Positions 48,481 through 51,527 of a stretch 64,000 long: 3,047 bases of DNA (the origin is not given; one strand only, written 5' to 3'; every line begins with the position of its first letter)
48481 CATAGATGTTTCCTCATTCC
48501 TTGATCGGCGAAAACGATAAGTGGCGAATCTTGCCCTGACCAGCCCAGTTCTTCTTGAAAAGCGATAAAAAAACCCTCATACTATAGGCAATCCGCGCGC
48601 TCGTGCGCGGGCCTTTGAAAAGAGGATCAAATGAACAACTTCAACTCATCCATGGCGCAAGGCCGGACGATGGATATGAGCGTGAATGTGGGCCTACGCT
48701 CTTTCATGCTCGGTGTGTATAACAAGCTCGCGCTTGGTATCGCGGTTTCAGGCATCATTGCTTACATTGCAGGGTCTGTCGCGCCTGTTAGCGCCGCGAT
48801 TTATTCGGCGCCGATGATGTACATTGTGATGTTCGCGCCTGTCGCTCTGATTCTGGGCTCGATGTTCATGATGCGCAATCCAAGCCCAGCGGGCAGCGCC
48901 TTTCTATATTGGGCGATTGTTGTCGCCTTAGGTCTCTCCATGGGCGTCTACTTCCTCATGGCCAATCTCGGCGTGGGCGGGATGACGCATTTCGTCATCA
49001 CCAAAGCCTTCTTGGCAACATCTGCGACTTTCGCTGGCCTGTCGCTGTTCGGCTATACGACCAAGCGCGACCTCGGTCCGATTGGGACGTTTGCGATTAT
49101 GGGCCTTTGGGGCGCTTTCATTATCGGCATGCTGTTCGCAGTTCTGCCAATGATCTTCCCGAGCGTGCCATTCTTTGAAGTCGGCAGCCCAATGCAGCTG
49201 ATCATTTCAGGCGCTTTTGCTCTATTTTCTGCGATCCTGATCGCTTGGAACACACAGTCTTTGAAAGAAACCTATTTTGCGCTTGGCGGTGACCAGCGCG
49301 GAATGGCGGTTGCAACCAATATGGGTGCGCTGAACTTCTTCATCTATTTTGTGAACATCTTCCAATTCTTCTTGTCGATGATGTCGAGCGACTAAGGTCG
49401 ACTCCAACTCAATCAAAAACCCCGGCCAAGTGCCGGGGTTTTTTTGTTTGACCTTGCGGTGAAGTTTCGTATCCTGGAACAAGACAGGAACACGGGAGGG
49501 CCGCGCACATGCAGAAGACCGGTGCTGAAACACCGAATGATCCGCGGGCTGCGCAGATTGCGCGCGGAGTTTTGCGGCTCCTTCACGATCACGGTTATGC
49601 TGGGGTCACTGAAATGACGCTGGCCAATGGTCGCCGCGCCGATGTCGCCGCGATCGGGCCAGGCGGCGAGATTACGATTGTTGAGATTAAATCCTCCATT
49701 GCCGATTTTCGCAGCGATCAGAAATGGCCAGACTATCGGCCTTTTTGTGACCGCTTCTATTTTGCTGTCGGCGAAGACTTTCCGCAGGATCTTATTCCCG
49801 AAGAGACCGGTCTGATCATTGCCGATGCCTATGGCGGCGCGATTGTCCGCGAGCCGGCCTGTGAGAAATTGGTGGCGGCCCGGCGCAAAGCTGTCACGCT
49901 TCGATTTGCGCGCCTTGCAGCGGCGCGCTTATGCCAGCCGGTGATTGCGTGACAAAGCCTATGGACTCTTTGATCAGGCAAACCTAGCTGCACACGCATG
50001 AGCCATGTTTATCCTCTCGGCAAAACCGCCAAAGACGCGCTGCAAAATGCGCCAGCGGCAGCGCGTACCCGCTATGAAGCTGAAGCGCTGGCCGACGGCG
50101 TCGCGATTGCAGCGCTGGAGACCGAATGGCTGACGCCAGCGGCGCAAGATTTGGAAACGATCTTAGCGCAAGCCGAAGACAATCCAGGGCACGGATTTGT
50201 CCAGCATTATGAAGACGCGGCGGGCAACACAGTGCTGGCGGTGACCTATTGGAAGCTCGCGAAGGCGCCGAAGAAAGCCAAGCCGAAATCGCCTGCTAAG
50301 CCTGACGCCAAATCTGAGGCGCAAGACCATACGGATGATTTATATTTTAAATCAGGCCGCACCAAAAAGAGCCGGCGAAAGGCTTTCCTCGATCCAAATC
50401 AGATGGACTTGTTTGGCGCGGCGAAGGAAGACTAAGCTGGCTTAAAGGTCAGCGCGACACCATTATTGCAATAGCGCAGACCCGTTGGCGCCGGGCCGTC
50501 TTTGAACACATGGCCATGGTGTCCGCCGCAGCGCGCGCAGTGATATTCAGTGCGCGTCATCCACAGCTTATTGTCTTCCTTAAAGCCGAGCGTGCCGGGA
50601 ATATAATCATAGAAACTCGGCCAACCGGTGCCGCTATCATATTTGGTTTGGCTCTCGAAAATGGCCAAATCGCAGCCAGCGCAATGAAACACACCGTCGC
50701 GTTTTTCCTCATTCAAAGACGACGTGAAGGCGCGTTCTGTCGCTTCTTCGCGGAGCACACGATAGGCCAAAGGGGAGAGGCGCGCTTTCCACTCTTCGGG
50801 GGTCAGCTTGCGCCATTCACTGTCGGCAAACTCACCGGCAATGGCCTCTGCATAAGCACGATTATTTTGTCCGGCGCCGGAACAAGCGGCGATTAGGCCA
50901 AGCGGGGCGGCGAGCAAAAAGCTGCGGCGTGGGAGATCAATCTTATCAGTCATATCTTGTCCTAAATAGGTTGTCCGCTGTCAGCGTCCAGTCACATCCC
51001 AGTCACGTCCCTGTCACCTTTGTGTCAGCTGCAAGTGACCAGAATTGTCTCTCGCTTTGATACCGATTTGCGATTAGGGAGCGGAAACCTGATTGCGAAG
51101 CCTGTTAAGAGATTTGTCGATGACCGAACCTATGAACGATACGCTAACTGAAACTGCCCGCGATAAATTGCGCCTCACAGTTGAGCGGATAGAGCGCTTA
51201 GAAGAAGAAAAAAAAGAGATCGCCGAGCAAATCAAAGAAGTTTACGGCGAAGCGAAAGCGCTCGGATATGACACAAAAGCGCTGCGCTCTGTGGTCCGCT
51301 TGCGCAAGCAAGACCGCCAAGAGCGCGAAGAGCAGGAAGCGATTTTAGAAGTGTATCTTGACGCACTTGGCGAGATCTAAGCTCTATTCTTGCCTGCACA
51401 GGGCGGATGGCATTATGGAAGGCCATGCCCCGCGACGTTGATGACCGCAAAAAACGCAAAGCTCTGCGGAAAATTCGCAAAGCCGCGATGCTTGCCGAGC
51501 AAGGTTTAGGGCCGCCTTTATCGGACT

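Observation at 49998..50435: Unknown protein with a beta-clamp-binding motif directly behind SOS-boxed mmcB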

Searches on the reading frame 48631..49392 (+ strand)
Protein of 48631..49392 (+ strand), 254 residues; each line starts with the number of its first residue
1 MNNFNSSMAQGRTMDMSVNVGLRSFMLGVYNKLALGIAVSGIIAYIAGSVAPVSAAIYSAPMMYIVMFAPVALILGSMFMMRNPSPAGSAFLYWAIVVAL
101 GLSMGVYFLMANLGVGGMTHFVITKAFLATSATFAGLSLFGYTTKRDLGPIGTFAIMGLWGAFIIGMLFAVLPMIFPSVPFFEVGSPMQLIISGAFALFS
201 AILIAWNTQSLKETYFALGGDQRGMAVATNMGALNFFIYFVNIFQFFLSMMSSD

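Call 3: search_protein_families(library=pfam, proteins=[window:48631-49392:+], max_evalue=0.1)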
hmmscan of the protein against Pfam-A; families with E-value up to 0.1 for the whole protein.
window:48631-49392:+ (254 aa): 1 family
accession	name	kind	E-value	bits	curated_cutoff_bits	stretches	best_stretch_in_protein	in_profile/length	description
PF01027.25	Bax1-I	-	5e-35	121.6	34.1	1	23-251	1-207/207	Inhibitor of apoptosis-promoting Bax1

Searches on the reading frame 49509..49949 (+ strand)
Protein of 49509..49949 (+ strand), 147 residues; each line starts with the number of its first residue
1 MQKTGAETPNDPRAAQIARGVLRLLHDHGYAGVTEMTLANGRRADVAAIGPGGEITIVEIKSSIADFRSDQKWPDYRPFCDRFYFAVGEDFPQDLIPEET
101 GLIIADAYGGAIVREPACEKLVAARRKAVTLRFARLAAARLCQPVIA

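Call 3: search_protein_families(library=pfam, proteins=[window:49509-49949:+], max_evalue=0.1)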
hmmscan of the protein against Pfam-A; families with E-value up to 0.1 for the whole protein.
window:49509-49949:+ (147 aa): 1 family
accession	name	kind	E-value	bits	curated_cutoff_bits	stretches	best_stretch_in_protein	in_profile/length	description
PF06319.18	MmcB-like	-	1.8e-56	190.4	22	1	11-143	11-143/148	DNA repair protein MmcB-like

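Call 4: search_protein_families(library=ncbifam, proteins=[window:49509-49949:+], max_evalue=0.1)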
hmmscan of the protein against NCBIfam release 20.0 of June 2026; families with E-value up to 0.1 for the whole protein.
window:49509-49949:+ (147 aa): 1 family
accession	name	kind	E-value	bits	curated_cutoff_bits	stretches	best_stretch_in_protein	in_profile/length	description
NF033832.1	sce7726_fam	subfamily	0.00076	19.4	70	1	33-119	27-119/184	sce7726 family protein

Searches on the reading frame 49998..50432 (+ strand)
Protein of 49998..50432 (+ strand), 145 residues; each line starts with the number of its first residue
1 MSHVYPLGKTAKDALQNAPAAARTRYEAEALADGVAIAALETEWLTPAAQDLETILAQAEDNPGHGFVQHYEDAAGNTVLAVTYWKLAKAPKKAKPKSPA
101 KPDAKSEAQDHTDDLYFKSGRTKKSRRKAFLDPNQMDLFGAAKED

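Call 3: search_protein_families(library=pfam, proteins=[window:49998-50432:+], max_evalue=0.1)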
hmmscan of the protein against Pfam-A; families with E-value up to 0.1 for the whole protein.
window:49998-50432:+ (145 aa): 1 family
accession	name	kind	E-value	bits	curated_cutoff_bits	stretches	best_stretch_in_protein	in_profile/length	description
PF23976.1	DUF7302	-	0.031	15.1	24.9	1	73-109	16-54/61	Family of unknown function (DUF7302)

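Call 4: search_protein_families(library=ncbifam, proteins=[window:49998-50432:+], max_evalue=0.1)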
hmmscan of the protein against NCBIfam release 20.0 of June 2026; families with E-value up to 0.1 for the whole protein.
window:49998-50432:+ (145 aa): 0 families

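Call 5: find_homologous_proteins(query=window:49998-50432:+)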
Query window:49998-50432:+ (145 aa): 357 proteins with E <= 0.001 among 448 candidates; the best 120 are listed.
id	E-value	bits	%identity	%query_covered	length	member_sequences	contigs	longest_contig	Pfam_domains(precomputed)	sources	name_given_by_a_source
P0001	5.0e-89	313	100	100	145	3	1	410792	-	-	-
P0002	1.7e-73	263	84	100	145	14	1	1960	-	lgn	-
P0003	2.4e-72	259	83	100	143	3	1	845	-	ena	-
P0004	1.6e-66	240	77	100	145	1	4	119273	-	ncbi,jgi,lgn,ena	-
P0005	2.8e-66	240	77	100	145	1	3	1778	-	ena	-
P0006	2.9e-66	240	77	100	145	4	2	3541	-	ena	-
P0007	3.9e-66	239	77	100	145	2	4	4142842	-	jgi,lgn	-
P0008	5.0e-66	239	79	100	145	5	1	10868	-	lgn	-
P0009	5.4e-66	239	79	100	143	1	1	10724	-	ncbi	-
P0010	1.6e-65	237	77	100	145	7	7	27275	-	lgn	-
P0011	1.6e-65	237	78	100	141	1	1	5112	-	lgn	-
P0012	2.3e-65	237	75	100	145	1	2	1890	-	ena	-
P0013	2.8e-65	236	76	99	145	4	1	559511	-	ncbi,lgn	ncbi:MAG: hypothetical protein AAF996_00855 [Pseudomonadota bacterium]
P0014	2.8e-65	236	74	100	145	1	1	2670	-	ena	-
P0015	3.1e-65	236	77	100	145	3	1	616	-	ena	-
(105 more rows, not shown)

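Call 9: find_related_loci(query=window:49998-50432:+, collection=genome_contigs, flank=3000)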
Query window:49998-50432:+ (145 aa) in genome_contigs; peptide patterns used: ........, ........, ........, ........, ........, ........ (x = any residue, [..] = any of these).
182 stretches matched a pattern; 35 encode a relative of the query (tblastn E <= 1e-3); 35 distinct loci.
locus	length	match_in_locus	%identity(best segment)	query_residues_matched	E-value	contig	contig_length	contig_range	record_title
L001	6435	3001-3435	77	1-145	2e-67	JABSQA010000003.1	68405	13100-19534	MAG: Henriciella sp. isolate DT_48 DT-Henriciella-2_scaffold_3, whole genome shotgun sequence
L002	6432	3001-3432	76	1-144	7e-67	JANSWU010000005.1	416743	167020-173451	MAG: Hyphomonadaceae bacterium isolate bin.7 k141_466495_length_416743_cov_130.5552, whole genome shotgun sequence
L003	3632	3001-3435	78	1-145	1e-66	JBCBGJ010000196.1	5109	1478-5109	MAG: Pseudomonadota bacterium isolate J06615_2 NODE_196_length_5109_cov_5.904412, whole genome shotgun sequence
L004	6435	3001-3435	77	1-145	3e-66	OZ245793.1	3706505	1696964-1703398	MAG: Henriciella sp. isolate 3ba118c9-9fc6-478a-88ea-db4d8ab8ade9 genome assembly, chromosome: 1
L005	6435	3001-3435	73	1-145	5e-65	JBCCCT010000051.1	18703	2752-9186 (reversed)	MAG: Pseudomonadota bacterium isolate P01_A01_bin.66 k141_184174_length_18703_cov_190.4700, whole genome shotgun sequenc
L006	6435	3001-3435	74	1-145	1e-64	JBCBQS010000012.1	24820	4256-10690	MAG: Pseudomonadota bacterium isolate J06635_7 NODE_12_length_24820_cov_7.890959, whole genome shotgun sequence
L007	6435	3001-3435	75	1-145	3e-64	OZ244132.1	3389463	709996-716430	MAG: Henriciella sp. isolate 58ba6962-8c5f-4585-8a8e-ed2cae2ceb00 genome assembly, chromosome: 1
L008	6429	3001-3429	75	1-143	3e-64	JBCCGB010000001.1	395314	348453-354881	MAG: Pseudomonadota bacterium isolate P01_B01_bin.33 k141_1604571_length_395314_cov_39.5581, whole genome shotgun sequen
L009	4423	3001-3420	73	1-140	4e-64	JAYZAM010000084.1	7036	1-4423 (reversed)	MAG: Pseudomonadota bacterium isolate XB_MAG1183 DB_MAG1183_0084, whole genome shotgun sequence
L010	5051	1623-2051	74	1-143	8e-64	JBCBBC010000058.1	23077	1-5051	MAG: Pseudomonadota bacterium isolate J06576_4 NODE_58_length_23077_cov_10.257130, whole genome shotgun sequence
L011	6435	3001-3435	74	1-145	1e-63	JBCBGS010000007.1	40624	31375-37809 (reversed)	MAG: Pseudomonadota bacterium isolate J06616_12 NODE_7_length_40624_cov_7.819247, whole genome shotgun sequence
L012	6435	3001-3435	75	1-145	3e-63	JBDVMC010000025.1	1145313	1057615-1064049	MAG: Henriciella sp. isolate CB.49.F.A1_179_54 CB_49_F_A1_179_54_000000000025, whole genome shotgun sequence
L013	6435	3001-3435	73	1-145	3e-63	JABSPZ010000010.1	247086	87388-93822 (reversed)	MAG: Henriciella sp. isolate DT_47 DT-Henriciella-1_scaffold_14, whole genome shotgun sequence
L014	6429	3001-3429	76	1-143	5e-63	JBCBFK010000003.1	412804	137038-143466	MAG: Pseudomonadota bacterium isolate J06613_1 NODE_3_length_412804_cov_16.449265, whole genome shotgun sequence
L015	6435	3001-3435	74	1-145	9e-62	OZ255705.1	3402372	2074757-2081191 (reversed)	MAG: Henriciella sp. isolate 6a540bbb-ab14-49cc-a378-5ad82c610573 genome assembly, chromosome: 1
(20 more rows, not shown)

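Call 10: search_protein_representatives(protein=window:49998-50432:+)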
Query: 145 residues. Proteins with E-value up to 0.001 (for the whole library): 78; up to 1e-10: 58; up to 1e-30: 15. The best 78 are listed.
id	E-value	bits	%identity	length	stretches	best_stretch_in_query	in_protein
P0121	2.3e-45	170.3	62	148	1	1-141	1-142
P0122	1.5e-38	148.2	70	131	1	1-105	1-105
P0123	1.5e-38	148.2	58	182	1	1-142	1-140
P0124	1.4e-36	141.8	73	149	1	56-143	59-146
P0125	2.7e-36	140.9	51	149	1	1-144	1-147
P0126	6.4e-35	136.5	53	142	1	1-144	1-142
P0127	4.3e-33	130.5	53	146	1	1-142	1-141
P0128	5.5e-33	130.2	53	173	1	1-142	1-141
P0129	2.0e-32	128.4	51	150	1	1-145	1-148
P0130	6.0e-32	126.8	53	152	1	1-140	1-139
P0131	9.9e-32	126.1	56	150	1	1-139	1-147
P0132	1.7e-31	125.4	43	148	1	1-141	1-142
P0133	2.5e-31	124.8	54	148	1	1-140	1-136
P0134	5.0e-31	123.8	52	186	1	1-140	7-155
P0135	8.7e-31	123.1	48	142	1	1-145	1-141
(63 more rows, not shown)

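Call 32: predict_structure(alignment_id=A1)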
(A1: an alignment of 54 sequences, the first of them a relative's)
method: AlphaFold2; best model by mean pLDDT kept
length: 145 residues; sequences in the alignment: 54
mean_pLDDT: 85.2   pTM: 0.63
mean pLDDT of the five models: 85.2, 85.0, 84.9, 84.1, 83.7
residues with pLDDT >= 90: 78; 70-90: 42; 50-70: 25; < 50: 0
segments of 3 or more residues with pLDDT < 50: none
pLDDT, mean of each block of 10 residues (from residue 1): 91 94 96 95 97 93 84 97 95 84 73 56 70 74 70
secondary structure, 60 per line:
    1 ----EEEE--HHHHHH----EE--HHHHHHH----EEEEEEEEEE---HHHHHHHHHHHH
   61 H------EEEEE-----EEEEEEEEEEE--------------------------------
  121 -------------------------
elements in order: E5-8 H11-16 H25-31 E36-45 H49-61 E68-72 E78-88

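Call 35: fold_search(model_id=the predicted structure, library=pdb)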
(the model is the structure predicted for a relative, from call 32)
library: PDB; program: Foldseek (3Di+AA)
matches with E <= 10: 538; with E <= 0.001: 0
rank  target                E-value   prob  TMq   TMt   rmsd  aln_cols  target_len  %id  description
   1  3ehj_B                5.2e-01  0.08  0.18  0.14  13.4       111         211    4  Crystal structure of DesKC-H188V in complex with AMP-PCP (released 2009-09-15)
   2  9p97_L                7.6e-01  0.04  0.12  0.08  14.6        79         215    8  CryoEM structure of the closed integrin alphaEbeta7 bound to fab LF61 (released 2025-09-24)
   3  3drx_E                8.7e-01  0.14  0.23  0.21  17.8        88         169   10  X-ray crystal structure of human KCTD5 protein crystallized in high-salt buffer (released 2009-02-17)
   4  3tu3_A                8.7e-01  0.13  0.18  0.21   5.8        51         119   25  1.92 Angstrom resolution crystal structure of the full-length SpcU in complex with full-length ExoU from the type III  (released 2012-05-23)
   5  8tpk_B                9.2e-01  0.25  0.24  0.12   5.1        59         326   19  P6522 crystal form of C. crescentus DriD-ssDNA-DNA complex (released 2023-11-29)
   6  1kvd_B                9.2e-01  0.09  0.15  0.24   9.4        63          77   19  KILLER TOXIN FROM HALOTOLERANT YEAST (released 1997-04-01)
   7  5fm5_O                9.2e-01  0.08  0.12  0.17  11.8        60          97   20  Crystal structure of the myomesin:obscurin-like-1 complex (released 2016-11-23)
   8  5fm5_P                9.9e-01  0.08  0.12  0.17  11.8        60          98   20  Crystal structure of the myomesin:obscurin-like-1 complex (released 2016-11-23)
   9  9fik_C                9.9e-01  0.04  0.13  0.10  14.9        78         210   12  Structure of the FAB fragment of the Antibody NTF30037 in complex with NTF3 (released 2025-04-02)
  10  8d0a_L                9.9e-01  0.03  0.12  0.09  15.4        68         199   13  Crystal structure of human USP30 in complex with a covalent inhibitor 829 and a Fab (released 2023-02-01)
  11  4akx_A                1.1e+00  0.10  0.15  0.18   7.4        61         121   23  Structure of the heterodimeric complex ExoU-SpcU from the type III secretion system (T3SS) of Pseudomonas aeruginosa (released 2012-04-18)
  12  9pfv_Q                1.1e+00  0.33  0.24  0.12   3.6        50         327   14  The cryo-EM structure of C. crescentus DriD-ssDNA-RNAP-Sigma73-CCNA_03891/CCNA_01149 promoter transcription activation (released 2026-02-25)
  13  8zp5_B                1.2e+00  0.21  0.18  0.08   3.1        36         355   17  Cryo-EM structure of origin recognition complex (Orc5 basic patch mutations) with ARS1 DNA bound (released 2025-04-16)
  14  3onr_B                1.2e+00  0.09  0.17  0.29   9.6        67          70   12  Crystal structure of the calcium chelating immunodominant antigen, calcium dodecin (Rv0379),from Mycobacterium tubercu (released 2011-03-16)
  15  3ehj_A                1.2e+00  0.07  0.21  0.16  12.8       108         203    7  Crystal structure of DesKC-H188V in complex with AMP-PCP (released 2009-09-15)
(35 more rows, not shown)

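Call 49: search_solved_structures(query=A1, max_evalue=10)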
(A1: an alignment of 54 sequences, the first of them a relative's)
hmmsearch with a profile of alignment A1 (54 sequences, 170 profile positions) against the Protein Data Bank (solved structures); distinct sequences matched with E-value up to 10: 4.
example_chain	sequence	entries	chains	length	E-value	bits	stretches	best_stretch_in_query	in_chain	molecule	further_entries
3v62_C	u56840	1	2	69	0.56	13.3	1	113-159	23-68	ATP-dependent DNA helicase SRS2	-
3a7p_A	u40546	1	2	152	0.87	12.7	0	29-58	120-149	Autophagy protein 16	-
4h0a_A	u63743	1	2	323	1.2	12.2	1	52-102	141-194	Uncharacterized protein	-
8zeq_A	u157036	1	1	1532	1.8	11.7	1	54-81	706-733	Glycogen debranching enzyme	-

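Call 51: search_protein_families(library=phrogs, proteins=[window:49998-50432:+], max_evalue=0.1)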
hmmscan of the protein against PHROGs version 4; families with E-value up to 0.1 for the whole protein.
window:49998-50432:+ (145 aa): 2 families
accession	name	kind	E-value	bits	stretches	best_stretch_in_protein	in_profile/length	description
phrog_748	-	connector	0.0036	18.9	1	72-108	15-51/63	head-tail connector protein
phrog_1408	-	DNA, RNA and nucleotide metabolism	0.021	15.3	1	64-128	74-138/302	replication initiation protein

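Call 54: fold_search(model_id=the predicted structure, library=viral)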
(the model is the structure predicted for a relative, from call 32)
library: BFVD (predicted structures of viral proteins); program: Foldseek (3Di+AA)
matches with E <= 10: 466; with E <= 0.001: 0
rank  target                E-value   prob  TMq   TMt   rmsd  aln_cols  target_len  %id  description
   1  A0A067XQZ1            1.0e-01  0.85  0.21  0.44   5.3        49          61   22  (no name in the UniProt tables at hand)
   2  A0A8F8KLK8            2.2e-01  0.41  0.19  0.23   4.3        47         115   17  Uncharacterized protein [Clandestinovirus]
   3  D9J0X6                2.4e-01  0.30  0.21  0.26   8.4        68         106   20  Gp178 [Brochothrix phage A9]
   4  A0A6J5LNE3            2.5e-01  0.57  0.20  0.21   4.5        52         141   21  Uncharacterized protein [uncultured Caudovirales phage]
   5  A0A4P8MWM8            2.5e-01  0.14  0.16  0.20  12.2        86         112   15  (no name in the UniProt tables at hand)
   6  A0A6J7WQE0            2.7e-01  0.33  0.23  0.28   7.0        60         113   15  Uncharacterized protein [uncultured Caudovirales phage]
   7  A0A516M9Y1            4.2e-01  0.20  0.19  0.31   7.4        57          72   18  (no name in the UniProt tables at hand)
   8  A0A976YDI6            5.1e-01  0.28  0.19  0.25   6.7        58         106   19  Uncharacterized protein [Microbacterium phage PineapplePizza]
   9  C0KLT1                5.5e-01  0.33  0.20  0.12   4.3        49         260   12  DNA-binding protein (Fragment) [Duck adenovirus 1]
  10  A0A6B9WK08            5.9e-01  0.25  0.23  0.44   6.6        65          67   12  Uncharacterized protein [Escherichia phage muut]
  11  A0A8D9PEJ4            5.9e-01  0.14  0.20  0.24   4.5        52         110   13  Uncharacterized protein [Bacteriophage sp.]
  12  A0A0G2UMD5            6.3e-01  0.30  0.23  0.40   9.9        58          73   16  (no name in the UniProt tables at hand)
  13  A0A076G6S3            6.7e-01  0.25  0.21  0.26   6.7        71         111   10  Uncharacterized protein [Bacillus phage Bobb]
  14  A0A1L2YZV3            6.7e-01  0.25  0.21  0.13   4.2        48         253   10  Phosphoprotein [Caligus rogercresseyi rhabdovirus]
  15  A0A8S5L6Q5            6.7e-01  0.23  0.20  0.31   6.0        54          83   11  Sporulation protein [Myoviridae sp. ctA4D8]
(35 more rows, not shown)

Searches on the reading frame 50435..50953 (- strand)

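Call 3: search_protein_families(library=pfam, proteins=[window:50435-50953:-], max_evalue=0.1)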
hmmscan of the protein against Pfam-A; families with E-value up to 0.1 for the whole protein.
window:50435-50953:- (173 aa): 1 family
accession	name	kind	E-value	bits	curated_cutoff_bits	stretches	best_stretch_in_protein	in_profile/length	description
PF01641.26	SelR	-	7e-45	152.2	24.9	1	59-172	1-116/116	SelR domain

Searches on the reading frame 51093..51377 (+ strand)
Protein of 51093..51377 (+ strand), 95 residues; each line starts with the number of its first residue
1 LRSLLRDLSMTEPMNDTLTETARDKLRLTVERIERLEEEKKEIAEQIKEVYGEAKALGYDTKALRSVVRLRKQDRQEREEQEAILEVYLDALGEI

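Call 3: search_protein_families(library=pfam, proteins=[window:51093-51377:+], max_evalue=0.1)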
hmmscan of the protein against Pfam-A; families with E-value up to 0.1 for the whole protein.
window:51093-51377:+ (95 aa): 5 families
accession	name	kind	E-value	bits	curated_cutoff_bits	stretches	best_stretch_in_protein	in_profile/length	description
PF10073.14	GapR_DNA-bd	-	1.7e-32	111.3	22.6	1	22-93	1-72/72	GapR-like, DNA-binding domain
PF06156.18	YabA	-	0.018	16.1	30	1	25-83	9-65/103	Initiation control protein YabA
PF10458.14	Val_tRNA-synt_C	-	0.021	15.5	25.9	1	32-92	5-65/66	Valyl tRNA synthetase tRNA binding arm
PF13801.11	Metal_resist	-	0.05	14.2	29.2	1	9-81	33-106/125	Heavy-metal resistance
PF03176.21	MMPL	-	0.077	12.4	20.5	1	11-83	34-109/333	MMPL family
